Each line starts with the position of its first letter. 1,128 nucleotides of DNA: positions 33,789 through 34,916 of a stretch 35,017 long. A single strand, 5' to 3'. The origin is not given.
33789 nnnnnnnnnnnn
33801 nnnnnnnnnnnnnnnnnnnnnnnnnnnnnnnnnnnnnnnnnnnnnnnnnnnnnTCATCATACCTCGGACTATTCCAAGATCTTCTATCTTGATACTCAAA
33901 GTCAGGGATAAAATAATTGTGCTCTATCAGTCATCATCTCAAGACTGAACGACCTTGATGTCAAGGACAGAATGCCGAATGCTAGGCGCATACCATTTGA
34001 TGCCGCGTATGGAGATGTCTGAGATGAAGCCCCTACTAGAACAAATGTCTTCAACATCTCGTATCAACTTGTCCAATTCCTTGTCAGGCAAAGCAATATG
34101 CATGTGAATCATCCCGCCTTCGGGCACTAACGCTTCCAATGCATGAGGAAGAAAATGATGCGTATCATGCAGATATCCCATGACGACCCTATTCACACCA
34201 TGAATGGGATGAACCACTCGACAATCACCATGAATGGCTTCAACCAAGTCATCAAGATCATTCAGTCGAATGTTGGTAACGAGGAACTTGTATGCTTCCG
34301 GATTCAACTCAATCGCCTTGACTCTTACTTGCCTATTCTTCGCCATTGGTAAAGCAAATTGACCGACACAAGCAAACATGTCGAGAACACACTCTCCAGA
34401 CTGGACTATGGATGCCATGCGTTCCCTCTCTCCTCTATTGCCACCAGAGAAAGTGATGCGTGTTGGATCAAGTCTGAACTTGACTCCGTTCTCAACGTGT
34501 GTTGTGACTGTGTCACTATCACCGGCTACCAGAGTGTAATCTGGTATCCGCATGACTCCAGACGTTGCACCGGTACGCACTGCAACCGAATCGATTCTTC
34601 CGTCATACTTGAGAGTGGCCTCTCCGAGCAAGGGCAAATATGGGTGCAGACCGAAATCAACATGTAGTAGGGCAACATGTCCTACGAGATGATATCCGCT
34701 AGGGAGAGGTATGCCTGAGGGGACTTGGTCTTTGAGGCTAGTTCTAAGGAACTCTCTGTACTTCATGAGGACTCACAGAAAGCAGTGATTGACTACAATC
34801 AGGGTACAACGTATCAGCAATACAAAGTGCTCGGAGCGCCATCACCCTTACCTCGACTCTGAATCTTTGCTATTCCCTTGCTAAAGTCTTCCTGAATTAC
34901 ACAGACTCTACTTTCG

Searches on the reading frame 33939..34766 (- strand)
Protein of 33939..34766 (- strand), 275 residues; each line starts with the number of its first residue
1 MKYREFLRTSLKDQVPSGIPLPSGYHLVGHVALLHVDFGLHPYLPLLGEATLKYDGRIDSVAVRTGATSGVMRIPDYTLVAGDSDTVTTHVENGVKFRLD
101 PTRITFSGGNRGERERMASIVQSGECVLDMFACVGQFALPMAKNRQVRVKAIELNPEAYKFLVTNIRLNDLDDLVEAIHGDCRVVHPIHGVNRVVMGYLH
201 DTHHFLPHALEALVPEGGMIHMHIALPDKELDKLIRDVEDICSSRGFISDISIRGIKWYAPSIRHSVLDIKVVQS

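Call 7: search_protein_families(library=pfam, proteins=[window:33939-34766:-])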
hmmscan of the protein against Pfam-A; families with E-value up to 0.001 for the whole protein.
window:33939-34766:- (275 aa): 2 families
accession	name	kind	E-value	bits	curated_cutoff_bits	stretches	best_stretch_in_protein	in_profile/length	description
PF02475.24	TRM5-TYW2_MTfase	-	1.3e-48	165.5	28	1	88-244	1-158/164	TRM5/TYW2 methyltransferase domain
PF25133.1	TYW2_N_2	-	1.8e-10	41.2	27.7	1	7-84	1-78/79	TYW2 N-terminal domain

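Call 12: find_encoding_contigs(protein=window:33939-34766:-, flank=10000, max_places=6)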
Protein window:33939-34766:- (275 aa): no gene with exactly this product is on record in the collection.
